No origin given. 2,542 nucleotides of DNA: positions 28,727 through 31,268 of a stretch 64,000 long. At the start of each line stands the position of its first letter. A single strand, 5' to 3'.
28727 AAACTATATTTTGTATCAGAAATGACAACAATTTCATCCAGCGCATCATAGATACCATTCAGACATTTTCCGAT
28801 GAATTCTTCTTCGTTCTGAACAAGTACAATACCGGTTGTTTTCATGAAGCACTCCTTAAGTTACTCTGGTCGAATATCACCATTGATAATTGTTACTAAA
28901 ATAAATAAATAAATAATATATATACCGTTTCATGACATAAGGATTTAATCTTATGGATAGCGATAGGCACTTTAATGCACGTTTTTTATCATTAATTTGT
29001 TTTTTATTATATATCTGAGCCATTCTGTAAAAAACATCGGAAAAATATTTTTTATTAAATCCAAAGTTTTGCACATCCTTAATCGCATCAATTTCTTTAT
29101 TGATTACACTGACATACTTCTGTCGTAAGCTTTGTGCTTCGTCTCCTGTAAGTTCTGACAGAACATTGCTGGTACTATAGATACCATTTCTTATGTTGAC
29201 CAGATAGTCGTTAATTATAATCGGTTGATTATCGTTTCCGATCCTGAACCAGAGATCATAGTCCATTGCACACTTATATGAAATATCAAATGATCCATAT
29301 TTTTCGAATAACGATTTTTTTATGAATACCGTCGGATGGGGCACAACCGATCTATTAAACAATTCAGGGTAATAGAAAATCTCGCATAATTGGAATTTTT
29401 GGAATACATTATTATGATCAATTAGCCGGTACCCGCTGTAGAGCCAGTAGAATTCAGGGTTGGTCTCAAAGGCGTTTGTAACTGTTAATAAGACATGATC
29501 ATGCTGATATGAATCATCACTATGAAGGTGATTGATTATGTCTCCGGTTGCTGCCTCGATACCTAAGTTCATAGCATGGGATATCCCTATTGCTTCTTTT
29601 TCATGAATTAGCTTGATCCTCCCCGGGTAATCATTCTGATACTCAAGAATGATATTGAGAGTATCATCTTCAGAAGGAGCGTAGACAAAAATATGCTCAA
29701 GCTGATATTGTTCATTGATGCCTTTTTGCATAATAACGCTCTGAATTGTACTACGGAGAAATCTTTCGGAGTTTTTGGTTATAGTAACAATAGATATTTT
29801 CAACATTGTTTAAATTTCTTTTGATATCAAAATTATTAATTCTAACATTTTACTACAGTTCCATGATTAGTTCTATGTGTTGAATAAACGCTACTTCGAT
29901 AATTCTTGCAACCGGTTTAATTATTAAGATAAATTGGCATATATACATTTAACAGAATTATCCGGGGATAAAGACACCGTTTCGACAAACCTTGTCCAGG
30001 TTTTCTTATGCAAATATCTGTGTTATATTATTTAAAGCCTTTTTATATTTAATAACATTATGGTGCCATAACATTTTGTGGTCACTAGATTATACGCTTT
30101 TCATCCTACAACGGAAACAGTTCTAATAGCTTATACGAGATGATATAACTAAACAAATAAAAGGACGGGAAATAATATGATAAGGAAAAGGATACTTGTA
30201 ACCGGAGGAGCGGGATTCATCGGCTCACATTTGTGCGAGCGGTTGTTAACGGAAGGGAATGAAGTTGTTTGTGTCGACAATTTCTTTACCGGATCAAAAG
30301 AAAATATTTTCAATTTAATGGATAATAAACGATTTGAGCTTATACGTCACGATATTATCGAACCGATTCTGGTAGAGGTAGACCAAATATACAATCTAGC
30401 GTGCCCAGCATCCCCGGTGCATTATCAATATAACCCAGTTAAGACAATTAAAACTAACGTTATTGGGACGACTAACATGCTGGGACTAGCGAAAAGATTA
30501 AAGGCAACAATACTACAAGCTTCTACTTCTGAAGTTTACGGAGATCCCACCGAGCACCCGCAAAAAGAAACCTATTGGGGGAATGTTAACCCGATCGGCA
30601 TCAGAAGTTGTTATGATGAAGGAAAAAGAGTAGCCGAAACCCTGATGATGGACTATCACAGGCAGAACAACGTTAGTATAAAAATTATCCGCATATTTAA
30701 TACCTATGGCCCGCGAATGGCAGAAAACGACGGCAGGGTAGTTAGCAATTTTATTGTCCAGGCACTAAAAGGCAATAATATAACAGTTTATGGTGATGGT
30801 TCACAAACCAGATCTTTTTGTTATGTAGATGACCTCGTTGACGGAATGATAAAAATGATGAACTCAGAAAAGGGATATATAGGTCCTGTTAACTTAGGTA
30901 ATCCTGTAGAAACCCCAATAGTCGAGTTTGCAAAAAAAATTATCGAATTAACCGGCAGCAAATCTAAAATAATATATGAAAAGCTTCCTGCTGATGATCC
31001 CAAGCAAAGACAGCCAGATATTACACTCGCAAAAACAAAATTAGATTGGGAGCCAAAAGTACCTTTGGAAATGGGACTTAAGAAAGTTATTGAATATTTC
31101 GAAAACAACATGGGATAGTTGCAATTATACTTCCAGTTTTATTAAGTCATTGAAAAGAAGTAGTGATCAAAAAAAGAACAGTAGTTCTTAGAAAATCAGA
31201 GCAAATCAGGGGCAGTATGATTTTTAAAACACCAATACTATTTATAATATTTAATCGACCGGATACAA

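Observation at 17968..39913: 22-kb glycan island with eukaryote-like GT families and no priming, flipping or export genes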

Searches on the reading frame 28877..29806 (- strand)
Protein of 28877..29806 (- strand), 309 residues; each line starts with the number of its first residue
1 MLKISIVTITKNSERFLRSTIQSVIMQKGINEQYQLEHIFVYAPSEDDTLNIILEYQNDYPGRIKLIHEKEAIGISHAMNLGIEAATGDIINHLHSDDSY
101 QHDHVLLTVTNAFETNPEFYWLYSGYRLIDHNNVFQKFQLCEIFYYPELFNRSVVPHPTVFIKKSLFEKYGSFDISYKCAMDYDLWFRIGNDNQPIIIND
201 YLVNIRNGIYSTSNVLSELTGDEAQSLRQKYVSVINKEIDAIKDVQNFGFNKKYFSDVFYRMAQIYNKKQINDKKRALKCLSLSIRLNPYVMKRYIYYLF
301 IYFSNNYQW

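Call 5: search_protein_families(library=pfam, proteins=[window:28877-29806:-], max_evalue=0.01)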
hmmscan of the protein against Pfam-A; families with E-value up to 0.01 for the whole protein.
window:28877-29806:- (309 aa): 4 families
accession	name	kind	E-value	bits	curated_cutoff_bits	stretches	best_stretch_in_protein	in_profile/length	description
PF00535.33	Glycos_transf_2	-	1.7e-18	67.6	23.3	1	5-118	1-108/168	Glycosyl transferase family 2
PF13641.12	Glyco_tranf_2_3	-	1.8e-07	31.9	27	1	7-115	6-113/230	Glycosyltransferase like family 2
PF10111.15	Glyco_tranf_2_2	-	1.7e-06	28.2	27.3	1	20-191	14-201/276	Glycosyltransferase like family 2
PF01397.27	Terpene_synth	-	0.0096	16.1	37.6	0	227-287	40-103/188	Terpene synthase, N-terminal domain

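Call 18: search_protein_families(library=ncbifam, proteins=[window:28877-29806:-], max_evalue=0.001)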
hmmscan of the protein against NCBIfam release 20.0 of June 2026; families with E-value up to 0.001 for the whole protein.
window:28877-29806:- (309 aa): 9 families
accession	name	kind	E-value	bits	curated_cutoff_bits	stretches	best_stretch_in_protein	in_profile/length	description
NF047683.1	TeichurnBiosyTuaG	equivalog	3.3e-14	53.1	400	1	3-188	7-185/252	teichuronic acid biosynthesis protein TuaG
NF007482.0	PRK10073.1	equivalog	7.5e-11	41.6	423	1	3-101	7-99/334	glycosyltransferase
NF053739.1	GlytfEpsEBac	equivalog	1.2e-10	40.9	450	1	3-189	2-185/265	glycosyltransferase EpsE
TIGR04283.1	glyco_like_mftF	equivalog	1.4e-10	41.1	182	1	4-202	1-182/221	TIGR04283 family arsenosugar biosynthesis glycosyltransferase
TIGR04009.1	wcaE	equivalog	2.6e-10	40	369.2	1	4-225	3-214/248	colanic acid biosynthesis glycosyltransferase WcaE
NF038302.1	EPS_HpsE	equivalog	4.7e-08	32.4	300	1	3-107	2-106/307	hormogonium polysaccharide biosynthesis glycosyltransferase HpsE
TIGR03937.1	PgaC_IcaA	equivalog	3.1e-06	26.4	422.3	1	3-140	46-177/407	poly-beta-1,6-N-acetyl-D-glucosamine synthase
NF047588.1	GlcsyltransPgfSStrep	equivalog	5.2e-06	25.9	500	1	2-145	1-138/308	glycosyltransferase PgfS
NF041875.1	EPS_EpsD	equivalog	0.00056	19.4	370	0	4-102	1-92/325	exopolysaccharide biosynthesis glycosyltransferase EpsD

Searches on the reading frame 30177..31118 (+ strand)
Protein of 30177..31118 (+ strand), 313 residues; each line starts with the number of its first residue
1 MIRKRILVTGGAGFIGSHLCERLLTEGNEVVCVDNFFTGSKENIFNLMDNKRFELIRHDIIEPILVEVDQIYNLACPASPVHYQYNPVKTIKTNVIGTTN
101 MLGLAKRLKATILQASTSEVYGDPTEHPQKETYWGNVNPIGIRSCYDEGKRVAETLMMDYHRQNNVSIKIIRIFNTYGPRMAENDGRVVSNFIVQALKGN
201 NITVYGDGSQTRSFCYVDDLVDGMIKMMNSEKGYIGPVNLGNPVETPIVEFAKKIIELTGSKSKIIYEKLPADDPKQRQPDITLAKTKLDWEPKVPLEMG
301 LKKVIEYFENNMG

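Call 5: search_protein_families(library=pfam, proteins=[window:30177-31118:+], max_evalue=0.01)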
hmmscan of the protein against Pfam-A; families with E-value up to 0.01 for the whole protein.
window:30177-31118:+ (313 aa): 7 families
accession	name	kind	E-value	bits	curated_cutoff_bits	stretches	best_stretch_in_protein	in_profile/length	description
PF16363.11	GDP_Man_Dehyd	-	2.8e-57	195.1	27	1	7-303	1-331/332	GDP-mannose 4,6 dehydratase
PF01370.27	Epimerase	-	4.6e-53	180.5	20.9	1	6-231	1-229/240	NAD dependent epimerase/dehydratase family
PF01073.25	3Beta_HSD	-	1.9e-14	53.8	22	1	7-224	1-225/280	3-beta hydroxysteroid dehydrogenase/isomerase family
PF07993.18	NAD_binding_4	-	5.1e-14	52.5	20.1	1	63-178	84-209/258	Male sterility protein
PF02719.21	Polysacc_synt_2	-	7.2e-13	48.8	20.2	2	6-110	1-120/293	Polysaccharide biosynthesis protein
PF04321.23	RmlD_sub_bind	-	6.7e-11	42.2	27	1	5-265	2-237/287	RmlD substrate binding domain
PF00106.31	adh_short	-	0.0014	18.6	26.6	1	4-44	1-41/195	short chain dehydrogenase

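Call 18: search_protein_families(library=ncbifam, proteins=[window:30177-31118:+], max_evalue=0.001)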
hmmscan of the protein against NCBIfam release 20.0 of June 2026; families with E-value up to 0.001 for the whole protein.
window:30177-31118:+ (313 aa): 34 families (the best 25 are shown)
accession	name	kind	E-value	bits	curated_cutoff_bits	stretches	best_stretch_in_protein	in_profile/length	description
TIGR04180.1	EDH_00030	hypoth_equivalog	2.3e-41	141.8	475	1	6-269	1-266/297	NAD-dependent 4,6-dehydratase LegB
TIGR01181.1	dTDP_gluc_dehyt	equivalog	5.5e-40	137.4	365.1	1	5-311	1-314/321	dTDP-glucose 4,6-dehydratase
NF008872.0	PRK11908.1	equivalog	4.1e-31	108.3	294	1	4-311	2-338/349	bifunctional UDP-4-keto-pentose/UDP-xylose synthase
TIGR01179.1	galE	equivalog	9.8e-30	103.5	262.3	1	5-305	1-322/332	UDP-glucose 4-epimerase GalE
NF005998.1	PRK08125.1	equivalog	2e-29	102.5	777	1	3-258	315-584/649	bifunctional UDP-4-amino-4-deoxy-L-arabinose formyltransferase/UDP-glucuronic acid oxidase ArnA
NF011728.1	PRK15181.1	equivalog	5.2e-26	91.5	760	1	3-308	15-337/348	Vi polysaccharide biosynthesis UDP-N-acetylglucosaminuronic acid C-4 epimerase TviC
TIGR02197.1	heptose_epim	equivalog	1.8e-24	86.5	274.6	1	6-308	1-313/316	ADP-glyceromanno-heptose 6-epimerase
NF007490.0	PRK10084.1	subfamily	1.1e-22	80.6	649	1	5-311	2-337/361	dTDP-glucose 4,6-dehydratase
NF007582.0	PRK10217.1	equivalog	1.2e-19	70.7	698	1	4-258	2-269/355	dTDP-glucose 4,6-dehydratase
NF047922.1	GDPFucSynFcl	equivalog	7.7e-18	65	500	1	3-311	2-304/308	GDP-L-fucose synthase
NF007956.0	PRK10675.1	subfamily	4.8e-17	62.1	394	1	5-259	2-280/338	UDP-glucose 4-epimerase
TIGR02622.1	CDP_4_6_dhtase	equivalog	3.6e-14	52.7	278.45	1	4-311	5-333/352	CDP-glucose 4,6-dehydratase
TIGR01472.1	gmd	equivalog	1.2e-13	51.1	415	1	6-232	3-243/342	GDP-mannose 4,6-dehydratase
NF008360.0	PRK11150.1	equivalog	2.2e-12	46.8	452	1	6-271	2-265/310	ADP-glyceromanno-heptose 6-epimerase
NF041015.1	UDPsulfquin_syn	equivalog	1.1e-11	44.3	575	1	185-229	235-279/384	UDP-sulfoquinovose synthase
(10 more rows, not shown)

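Call 19: search_solved_structures(query=window:30177-31118:+, max_evalue=1e-10)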
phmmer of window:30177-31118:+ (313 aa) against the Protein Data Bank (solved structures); distinct sequences matched with E-value up to 1e-10: 95 (the best 60 are shown).
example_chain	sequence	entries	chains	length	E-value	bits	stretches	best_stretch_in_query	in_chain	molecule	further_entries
4gll_A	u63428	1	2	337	4.5e-127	426.8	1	3-311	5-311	UDP-glucuronic acid decarboxylase 1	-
2b69_A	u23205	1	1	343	4.7e-127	426.8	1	3-311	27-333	UDP-glucuronate decarboxylase 1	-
4m55_A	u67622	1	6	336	2.2e-126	424.5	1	3-311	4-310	UDP-glucuronic acid decarboxylase 1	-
4lk3_A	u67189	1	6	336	3.1e-126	424.1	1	3-311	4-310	UDP-glucuronic acid decarboxylase 1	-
6zl6_A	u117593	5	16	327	7.4e-40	140.4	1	5-309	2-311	Epimerase domain-containing protein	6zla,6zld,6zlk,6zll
6zlj_A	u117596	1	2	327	9.5e-40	140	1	5-309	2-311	Epimerase domain-containing protein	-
4zrm_A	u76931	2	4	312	2.4e-39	138.7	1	5-311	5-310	UDP-glucose 4-epimerase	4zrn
8vr2_A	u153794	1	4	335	3.2e-36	128.4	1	3-312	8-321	NAD-dependent epimerase/dehydratase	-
7ys8_A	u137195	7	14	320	4.1e-35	124.8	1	5-310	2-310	UDP-glucose 4-epimerase | UDP-glucose 4-epimerase along with EC 5.1.3.2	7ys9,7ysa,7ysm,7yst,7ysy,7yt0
6bi4_A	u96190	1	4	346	2.7e-31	112.3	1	5-311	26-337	dTDP-glucose 4,6-dehydratase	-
8rdg_A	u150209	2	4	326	7.1e-31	110.9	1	5-256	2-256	SDR family NAD(P)-dependent oxidoreductase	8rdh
8rdi_A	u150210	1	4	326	2.2e-30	109.3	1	5-256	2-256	SDR family NAD(P)-dependent oxidoreductase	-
6bwl_A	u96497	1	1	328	2.5e-29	105.8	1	5-309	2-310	Pal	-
6dnt_A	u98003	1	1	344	9.9e-29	103.8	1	3-309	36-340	NAD-dependent epimerase/dehydratase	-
6pmh_A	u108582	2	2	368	1e-28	103.8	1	4-311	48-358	UDP-glucose 4-epimerase related protein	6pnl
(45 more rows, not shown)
